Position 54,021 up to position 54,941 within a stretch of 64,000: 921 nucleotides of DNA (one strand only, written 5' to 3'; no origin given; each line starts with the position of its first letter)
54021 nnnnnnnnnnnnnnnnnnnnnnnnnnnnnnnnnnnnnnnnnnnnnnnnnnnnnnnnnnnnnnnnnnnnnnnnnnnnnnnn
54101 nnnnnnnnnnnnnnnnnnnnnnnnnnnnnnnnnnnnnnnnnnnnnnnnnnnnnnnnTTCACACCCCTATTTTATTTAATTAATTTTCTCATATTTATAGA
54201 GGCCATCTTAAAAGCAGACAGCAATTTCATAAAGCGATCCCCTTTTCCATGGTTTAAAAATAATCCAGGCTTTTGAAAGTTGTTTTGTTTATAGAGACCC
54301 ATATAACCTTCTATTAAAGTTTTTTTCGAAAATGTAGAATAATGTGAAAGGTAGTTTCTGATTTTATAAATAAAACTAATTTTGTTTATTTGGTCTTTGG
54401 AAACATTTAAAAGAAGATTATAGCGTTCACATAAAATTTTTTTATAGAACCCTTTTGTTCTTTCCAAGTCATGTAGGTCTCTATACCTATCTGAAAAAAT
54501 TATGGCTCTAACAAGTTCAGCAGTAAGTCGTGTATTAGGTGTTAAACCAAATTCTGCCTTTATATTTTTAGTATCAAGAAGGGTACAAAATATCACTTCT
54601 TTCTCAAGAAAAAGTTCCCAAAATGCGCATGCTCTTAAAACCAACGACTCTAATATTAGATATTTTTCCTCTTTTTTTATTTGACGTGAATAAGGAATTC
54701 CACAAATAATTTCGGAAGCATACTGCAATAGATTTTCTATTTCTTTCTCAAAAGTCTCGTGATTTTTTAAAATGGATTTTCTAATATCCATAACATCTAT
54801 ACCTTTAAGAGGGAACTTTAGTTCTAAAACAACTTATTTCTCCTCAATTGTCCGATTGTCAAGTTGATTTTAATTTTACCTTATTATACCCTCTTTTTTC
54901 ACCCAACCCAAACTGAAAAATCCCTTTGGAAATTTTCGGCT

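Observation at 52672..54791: Two-gene HEPN-motif module inside the island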

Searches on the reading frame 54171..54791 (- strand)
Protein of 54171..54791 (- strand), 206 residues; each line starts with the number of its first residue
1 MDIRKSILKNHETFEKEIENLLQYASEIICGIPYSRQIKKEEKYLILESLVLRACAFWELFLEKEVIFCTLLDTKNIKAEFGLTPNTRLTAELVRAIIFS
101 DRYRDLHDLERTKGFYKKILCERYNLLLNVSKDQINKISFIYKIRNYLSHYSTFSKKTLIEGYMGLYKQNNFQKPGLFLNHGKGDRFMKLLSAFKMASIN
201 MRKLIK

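Call 3: search_protein_families(library=pfam, proteins=[window:54171-54791:-], max_evalue=1)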
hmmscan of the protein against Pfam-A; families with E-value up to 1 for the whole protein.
window:54171-54791:- (206 aa): 1 family
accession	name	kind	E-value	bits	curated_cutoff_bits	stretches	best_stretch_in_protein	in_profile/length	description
PF18739.6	HEPN_Apea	-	0.021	15.7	24.4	1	129-162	66-108/136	Apea-like HEPN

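Call 4: search_protein_families(library=padloc, proteins=[window:54171-54791:-], max_evalue=1)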
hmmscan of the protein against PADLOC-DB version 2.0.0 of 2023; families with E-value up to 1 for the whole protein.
window:54171-54791:- (206 aa): 1 family
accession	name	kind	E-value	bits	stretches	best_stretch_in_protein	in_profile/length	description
PDLC01679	Cas13-ApeA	-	0.0044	14.9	1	120-161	114-155/187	Cas13-ApeA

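Call 5: search_protein_families(library=ncbifam, proteins=[window:54171-54791:-], max_evalue=1)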
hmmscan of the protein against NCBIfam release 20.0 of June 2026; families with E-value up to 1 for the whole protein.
window:54171-54791:- (206 aa): 0 families

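Call 8: find_homologous_proteins(query=window:54171-54791:-, max_evalue=0.001)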
Query window:54171-54791:- (206 aa): 20 proteins with E <= 0.001 among 291 candidates.
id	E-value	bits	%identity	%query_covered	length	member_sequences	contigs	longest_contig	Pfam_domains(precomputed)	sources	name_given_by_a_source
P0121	6.5e-86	305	100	68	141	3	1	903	-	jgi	-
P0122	7.1e-74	266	61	100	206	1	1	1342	-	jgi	jgi:hypothetical protein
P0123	1.7e-59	219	52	98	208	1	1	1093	-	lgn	-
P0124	8.8e-58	213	51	100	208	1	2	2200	-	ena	-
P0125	4.5e-55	205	47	99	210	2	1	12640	-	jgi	-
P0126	3.2e-53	199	50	97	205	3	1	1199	-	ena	-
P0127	2.1e-52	196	48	98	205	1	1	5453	-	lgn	-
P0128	2.2e-52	196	48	98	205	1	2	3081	-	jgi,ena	-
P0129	4.8e-52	195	46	97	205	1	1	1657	-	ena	-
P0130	3.2e-51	192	49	98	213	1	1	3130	-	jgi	-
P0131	6.5e-51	191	49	97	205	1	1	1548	-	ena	-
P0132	1.2e-48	184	46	98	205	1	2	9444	-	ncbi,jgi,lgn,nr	ncbi:MAG: hypothetical protein E3J52_07665 [Promethearchaeota archaeon]|nr:MAG: hypothetical protein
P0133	5.9e-47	178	46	97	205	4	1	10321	-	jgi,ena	-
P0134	1.6e-45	173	44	96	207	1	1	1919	-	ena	-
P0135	4.4e-45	172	44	94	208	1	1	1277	-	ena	-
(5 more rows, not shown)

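Call 17: search_solved_structures(query=A1, max_evalue=1, show_alignments=2)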
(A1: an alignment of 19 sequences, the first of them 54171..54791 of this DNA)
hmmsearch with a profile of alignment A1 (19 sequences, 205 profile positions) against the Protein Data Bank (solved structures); distinct sequences matched with E-value up to 1: 4.
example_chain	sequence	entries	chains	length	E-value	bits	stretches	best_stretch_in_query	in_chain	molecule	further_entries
7olc_LZ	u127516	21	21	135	0.15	14.8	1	83-126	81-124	60S ribosomal protein L27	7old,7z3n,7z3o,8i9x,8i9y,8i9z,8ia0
9c08_A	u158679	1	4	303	0.22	14.3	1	97-172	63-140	CMP-Neu5Ac--lipooligosaccharide alpha 2-3 sialyltransferase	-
3i9f_A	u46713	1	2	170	0.28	14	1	70-123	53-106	Putative type 11 methyltransferase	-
6eac_A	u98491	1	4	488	0.61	12.9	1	99-148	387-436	SelO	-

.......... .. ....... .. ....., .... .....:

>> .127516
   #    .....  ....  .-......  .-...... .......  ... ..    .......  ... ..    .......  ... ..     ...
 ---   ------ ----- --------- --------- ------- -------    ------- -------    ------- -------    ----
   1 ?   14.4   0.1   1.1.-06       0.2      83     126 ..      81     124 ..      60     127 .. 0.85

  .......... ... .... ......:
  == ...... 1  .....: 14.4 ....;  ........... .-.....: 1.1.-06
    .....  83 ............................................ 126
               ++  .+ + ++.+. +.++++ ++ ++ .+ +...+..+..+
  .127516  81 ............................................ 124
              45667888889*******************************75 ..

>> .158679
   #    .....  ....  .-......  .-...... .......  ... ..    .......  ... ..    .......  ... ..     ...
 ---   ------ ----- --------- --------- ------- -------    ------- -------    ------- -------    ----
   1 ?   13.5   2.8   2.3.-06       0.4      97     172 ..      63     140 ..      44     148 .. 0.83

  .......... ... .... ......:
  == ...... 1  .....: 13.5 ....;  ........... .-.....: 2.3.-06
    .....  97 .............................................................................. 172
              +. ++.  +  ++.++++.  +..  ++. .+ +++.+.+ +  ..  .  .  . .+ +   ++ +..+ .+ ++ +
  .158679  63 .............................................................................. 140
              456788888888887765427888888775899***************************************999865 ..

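Call 24: predict_structure(alignment_id=A1)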
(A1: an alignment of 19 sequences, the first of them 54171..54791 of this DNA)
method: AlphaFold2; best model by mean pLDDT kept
length: 206 residues; sequences in the alignment: 19
mean_pLDDT: 92.2   pTM: 0.88
mean pLDDT of the five models: 92.2, 91.9, 91.7, 91.1, 90.8
residues with pLDDT >= 90: 172; 70-90: 26; 50-70: 8; < 50: 0
segments of 3 or more residues with pLDDT < 50: none
pLDDT, mean of each block of 10 residues (from residue 1): 91 98 93 78 95 97 95 95 93 91 74 92 92 95 95 95 93 95 95 97 85
secondary structure, 60 per line:
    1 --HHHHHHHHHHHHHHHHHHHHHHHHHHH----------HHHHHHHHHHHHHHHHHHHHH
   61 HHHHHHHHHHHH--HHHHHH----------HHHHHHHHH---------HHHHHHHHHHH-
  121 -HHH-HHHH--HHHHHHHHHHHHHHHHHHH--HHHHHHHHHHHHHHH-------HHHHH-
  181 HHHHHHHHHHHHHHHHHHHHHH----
elements in order: H3-29 H40-72 H75-80 H91-99 H109-119 H126-129 H132-150 H153-167 H175-179 H181-202

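Call 28: search_protein_representatives(alignment_id=A1)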
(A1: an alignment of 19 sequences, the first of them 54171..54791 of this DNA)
Query: 19 sequences, 205 profile positions. Proteins with E-value up to 0.001 (for the whole library): 233; up to 1e-10: 122; up to 1e-30: 22. The best 150 are listed.
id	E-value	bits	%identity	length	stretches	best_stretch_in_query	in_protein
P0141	3.9e-79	281.4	-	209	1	1-204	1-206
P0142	9.7e-79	280.1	-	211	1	2-204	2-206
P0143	5.9e-65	235.1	-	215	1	4-204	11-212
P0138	3.1e-64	232.7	-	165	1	44-205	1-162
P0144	4.0e-60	219.3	-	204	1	3-205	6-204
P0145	6.2e-60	218.7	-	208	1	2-204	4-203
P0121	7.1e-53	195.6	-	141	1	65-205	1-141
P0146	8.0e-52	192.2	-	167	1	7-165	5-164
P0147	8.9e-49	182.2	-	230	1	1-147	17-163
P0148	4.3e-43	163.7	-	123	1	92-204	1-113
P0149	5.2e-41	156.9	-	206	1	3-204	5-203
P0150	6.1e-40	153.4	-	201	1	1-202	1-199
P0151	5.4e-39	150.3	-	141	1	3-135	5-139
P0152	1.5e-38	148.8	-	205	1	1-204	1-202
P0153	2.0e-38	148.4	-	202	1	2-204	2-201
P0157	1.8e-34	135.5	-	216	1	38-184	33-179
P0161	4.5e-30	121.1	-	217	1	34-190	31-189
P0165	2.7e-27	112.1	-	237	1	27-180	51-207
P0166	5.5e-27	111.1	-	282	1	34-183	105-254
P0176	8.5e-25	103.9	-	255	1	23-182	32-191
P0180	4.1e-24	101.7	-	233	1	34-180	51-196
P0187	6.8e-23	97.7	-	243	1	33-182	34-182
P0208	1.1e-18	83.9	-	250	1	41-196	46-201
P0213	8.0e-18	81.1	-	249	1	31-181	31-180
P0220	6.0e-16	75.0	-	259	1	38-185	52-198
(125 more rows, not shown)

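Call 31: fold_search(model_id=the predicted structure, library=pdb)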
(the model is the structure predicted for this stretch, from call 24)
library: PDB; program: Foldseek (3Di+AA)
matches with E <= 10: 414; with E <= 0.001: 0
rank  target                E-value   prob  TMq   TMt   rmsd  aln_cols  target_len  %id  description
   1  4wyv_E                2.4e-01  0.15  0.17  0.17  18.4       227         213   14  Crystal Structure of Human Translin in Open Conformation (released 2014-11-26)
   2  8gl3                  3.6e-01  0.60  0.32  0.34  12.0       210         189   11  De novo design of monomeric helical bundles for pH-controlled membrane lysis (released 2023-09-06)
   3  1key_D                3.9e-01  0.13  0.17  0.17  18.3       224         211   17  Crystal Structure of Mouse Testis/Brain RNA-binding Protein (TB-RBP) (released 2002-07-03)
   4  4tql_A                4.7e-01  0.13  0.18  0.17  29.3       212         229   13  Computationally designed three helix bundle (released 2014-10-15)
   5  7x8v_E                4.9e-01  0.41  0.27  0.29  12.2       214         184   11  Cooperative regulation of PBI1 and MAPKs controls WRKY45 transcription factor in rice immunity (released 2022-04-06)
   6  8f7n                  4.9e-01  0.16  0.20  0.12  30.4       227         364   13  Crystal structure of chemoreceptor McpZ ligand sensing domain (released 2023-07-05)
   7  7x8v_A                5.1e-01  0.44  0.30  0.33  11.9       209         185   14  Cooperative regulation of PBI1 and MAPKs controls WRKY45 transcription factor in rice immunity (released 2022-04-06)
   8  3pja_A                5.1e-01  0.12  0.17  0.17  18.7       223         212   14  Crystal structure of human C3PO complex (released 2011-05-11)
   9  2wcd_A                5.4e-01  0.20  0.24  0.18  31.2       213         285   13  Crystal structure of the assembled cytolysin A pore (released 2009-05-05)
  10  6r1j_J                5.9e-01  0.13  0.18  0.15  32.6       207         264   14  Structure of the soluble AhlC triple head mutant of the tripartite alpha-pore forming toxin, AHL, from Aeromonas hydro (released 2019-07-10)
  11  4tql_B                5.9e-01  0.12  0.18  0.16  28.7       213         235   13  Computationally designed three helix bundle (released 2014-10-15)
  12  8z7a_D                7.1e-01  0.16  0.22  0.20  16.9       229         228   13  Open Barrel Structure of Translin from Trichoderma virens (released 2025-04-23)
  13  5lg4_A                7.4e-01  0.33  0.28  0.30  12.6       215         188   14  Crystal structure of the Sec3/Sso2 complex at 2.9 angstrom resolution (released 2017-02-08)
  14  8z7a_A                7.7e-01  0.15  0.22  0.20  17.3       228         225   14  Open Barrel Structure of Translin from Trichoderma virens (released 2025-04-23)
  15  8iz4_R                7.7e-01  0.10  0.19  0.15  23.2       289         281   14  Lysophosphatidylserine receptor GPR34-Gi complex (released 2024-04-10)
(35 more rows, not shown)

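Call 35: search_protein_families(library=pfam, alignment_id=A3, max_evalue=0.01)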
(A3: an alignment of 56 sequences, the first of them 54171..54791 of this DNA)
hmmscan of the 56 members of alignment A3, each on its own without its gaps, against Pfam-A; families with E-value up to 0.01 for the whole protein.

A. member 1, window:54171-54791:- (206 aa): 0 families

B. families by the number of members that match (of 56 scanned): 8 families
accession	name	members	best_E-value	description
PF18735.6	HEPN_RiboL-PSP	15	5.5e-08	RiboL-PSP-HEPN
PF18739.6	HEPN_Apea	5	0.0018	Apea-like HEPN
PF18731.6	HEPN_Swt1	2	0.0033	Swt1-like HEPN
PF20945.2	RMP1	1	0.0024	Ribonuclease MRP protein subunit RMP1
PF07751.16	Abi_2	1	0.0035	Abi-like protein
PF18737.6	HEPN_MAE_28990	1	0.0039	MAE_28990/MAE_18760-like HEPN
PF00570.28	HRDC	1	0.0064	HRDC domain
PF11311.13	DUF3114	1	0.009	Protein of unknown function (DUF3114)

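Call 70: search_protein_families(library=pfam, proteins=[P0157, P0161, P0165, P0166, P0176, P0180, P0187, P0208, P0213, P0220], max_evalue=0.01)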
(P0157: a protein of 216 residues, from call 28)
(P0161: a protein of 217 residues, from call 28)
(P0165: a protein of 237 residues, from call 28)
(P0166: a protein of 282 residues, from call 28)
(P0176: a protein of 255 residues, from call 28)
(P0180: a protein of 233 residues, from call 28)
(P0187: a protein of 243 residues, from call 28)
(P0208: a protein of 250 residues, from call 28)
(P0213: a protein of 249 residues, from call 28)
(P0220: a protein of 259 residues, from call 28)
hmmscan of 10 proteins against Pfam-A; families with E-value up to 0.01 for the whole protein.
P0157 (216 aa): 0 families

P0161 (217 aa): 1 family
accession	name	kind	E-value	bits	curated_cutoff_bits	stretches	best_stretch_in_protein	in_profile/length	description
PF11311.13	DUF3114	-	0.009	15.9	25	1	4-86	48-130/266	Protein of unknown function (DUF3114)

P0165 (237 aa): 1 family
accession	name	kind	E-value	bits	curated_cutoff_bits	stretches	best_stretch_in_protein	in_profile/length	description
PF18735.6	HEPN_RiboL-PSP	-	0.00018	21.9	28.4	1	64-176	23-159/191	RiboL-PSP-HEPN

P0166 (282 aa): 1 family
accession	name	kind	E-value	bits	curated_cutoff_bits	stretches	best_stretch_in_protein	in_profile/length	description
PF18735.6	HEPN_RiboL-PSP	-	5.5e-08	33.4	28.4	1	97-229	10-171/191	RiboL-PSP-HEPN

P0176 (255 aa): 0 families

P0180 (233 aa): 0 families

P0187 (243 aa): 0 families

P0208 (250 aa): 1 family
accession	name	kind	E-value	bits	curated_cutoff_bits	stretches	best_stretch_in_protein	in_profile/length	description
PF18739.6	HEPN_Apea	-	0.0061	17.4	24.4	0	115-175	53-113/136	Apea-like HEPN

P0213 (249 aa): 1 family
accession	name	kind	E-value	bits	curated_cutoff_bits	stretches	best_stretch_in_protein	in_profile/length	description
PF18735.6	HEPN_RiboL-PSP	-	6.6e-07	29.8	28.4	1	54-153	39-162/191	RiboL-PSP-HEPN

P0220 (259 aa): 1 family
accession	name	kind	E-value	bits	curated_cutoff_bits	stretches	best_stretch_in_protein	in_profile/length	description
PF18739.6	HEPN_Apea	-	0.0047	17.8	24.4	1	72-191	8-121/136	Apea-like HEPN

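Call 71: find_encoding_contigs(protein=P0166, flank=5000, max_places=3)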
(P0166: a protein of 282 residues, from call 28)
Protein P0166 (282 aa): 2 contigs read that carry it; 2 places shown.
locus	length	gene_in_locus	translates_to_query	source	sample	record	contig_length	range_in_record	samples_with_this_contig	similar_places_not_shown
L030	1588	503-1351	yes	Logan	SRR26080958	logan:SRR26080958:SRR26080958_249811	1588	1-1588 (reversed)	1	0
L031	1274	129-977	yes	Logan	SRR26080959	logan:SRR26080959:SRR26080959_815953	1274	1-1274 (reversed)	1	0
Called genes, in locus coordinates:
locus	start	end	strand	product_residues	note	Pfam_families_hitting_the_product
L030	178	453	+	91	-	PF00565:SNase (weak)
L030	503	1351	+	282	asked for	PF18735:HEPN_RiboL-PSP (weak)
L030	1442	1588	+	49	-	?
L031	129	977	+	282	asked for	PF18735:HEPN_RiboL-PSP (weak)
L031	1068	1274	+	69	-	?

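Call 72: find_encoding_contigs(protein=P0213, flank=5000, max_places=3)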
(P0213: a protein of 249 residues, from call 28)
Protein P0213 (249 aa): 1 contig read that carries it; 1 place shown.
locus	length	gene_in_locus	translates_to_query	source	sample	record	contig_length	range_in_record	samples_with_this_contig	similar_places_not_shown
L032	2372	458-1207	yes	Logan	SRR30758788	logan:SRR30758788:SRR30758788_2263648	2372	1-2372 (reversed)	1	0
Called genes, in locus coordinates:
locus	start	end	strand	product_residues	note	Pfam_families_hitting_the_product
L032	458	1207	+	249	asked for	PF18735:HEPN_RiboL-PSP (weak)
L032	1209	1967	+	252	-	-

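Call 86: fold_search(model_id=the predicted structure, library=viral)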
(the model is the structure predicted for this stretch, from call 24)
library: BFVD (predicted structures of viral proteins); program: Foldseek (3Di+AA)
matches with E <= 10: 366; with E <= 0.001: 0
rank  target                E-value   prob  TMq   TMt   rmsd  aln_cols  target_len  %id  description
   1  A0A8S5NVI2            1.9e-02  1.00  0.55  0.39   5.9       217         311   15  Uncharacterized protein [Siphoviridae sp. ctiPM17]
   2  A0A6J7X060            7.6e-02  0.51  0.23  0.14  14.7       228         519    9  Phage head morphogenesis domain [uncultured Caudovirales phage]
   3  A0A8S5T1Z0            2.4e-01  0.72  0.34  0.25  14.1       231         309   10  Uncharacterized protein [Myoviridae sp. ctp4Q36]
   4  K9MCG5                3.1e-01  0.82  0.37  0.37  10.9       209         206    9  (no name in the UniProt tables at hand)
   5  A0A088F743            3.6e-01  0.28  0.25  0.12  17.6       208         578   13  (no name in the UniProt tables at hand)
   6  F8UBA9                3.9e-01  0.44  0.29  0.27  11.3       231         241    9  (no name in the UniProt tables at hand)
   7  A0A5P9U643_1          4.1e-01  0.20  0.22  0.07  12.8       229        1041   12  (no name in the UniProt tables at hand)
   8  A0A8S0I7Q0            4.3e-01  0.41  0.32  0.16  15.4       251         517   11  (no name in the UniProt tables at hand)
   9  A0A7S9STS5            4.3e-01  0.18  0.21  0.18  15.8       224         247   12  (no name in the UniProt tables at hand)
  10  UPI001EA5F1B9         4.7e-01  0.16  0.21  0.16  19.6       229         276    9  (no name look-up for this kind of identifier)
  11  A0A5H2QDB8            4.9e-01  0.35  0.29  0.19  16.4       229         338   12  (no name in the UniProt tables at hand)
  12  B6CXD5                5.7e-01  0.63  0.37  0.21  11.8       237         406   10  (no name in the UniProt tables at hand)
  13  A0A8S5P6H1            5.7e-01  0.44  0.33  0.19  12.2       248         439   11  Minor capsid protein [Siphoviridae sp. ctgEn20]
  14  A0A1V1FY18            5.7e-01  0.25  0.28  0.07  23.5       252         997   12  Uncharacterized protein [Azobacteroides phage ProJPt-Bp1]
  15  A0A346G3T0            5.9e-01  0.35  0.29  0.32  14.3       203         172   13  (no name in the UniProt tables at hand)
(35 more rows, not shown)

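Call 104: search_protein_families(library=phrogs, proteins=[window:54171-54791:-], max_evalue=0.1)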
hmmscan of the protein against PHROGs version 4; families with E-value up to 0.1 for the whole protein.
window:54171-54791:- (206 aa): 0 families

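Call 105: find_related_loci(query=A1, collection=viral_contigs, flank=4000)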
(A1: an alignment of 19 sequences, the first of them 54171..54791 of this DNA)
Query A1 (206 aa) in viral_contigs; peptide patterns used: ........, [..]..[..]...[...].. (x = any residue, [..] = any of these).
29 stretches matched a pattern, but none encodes a relative of the query by tblastn (E <= 1e-3).
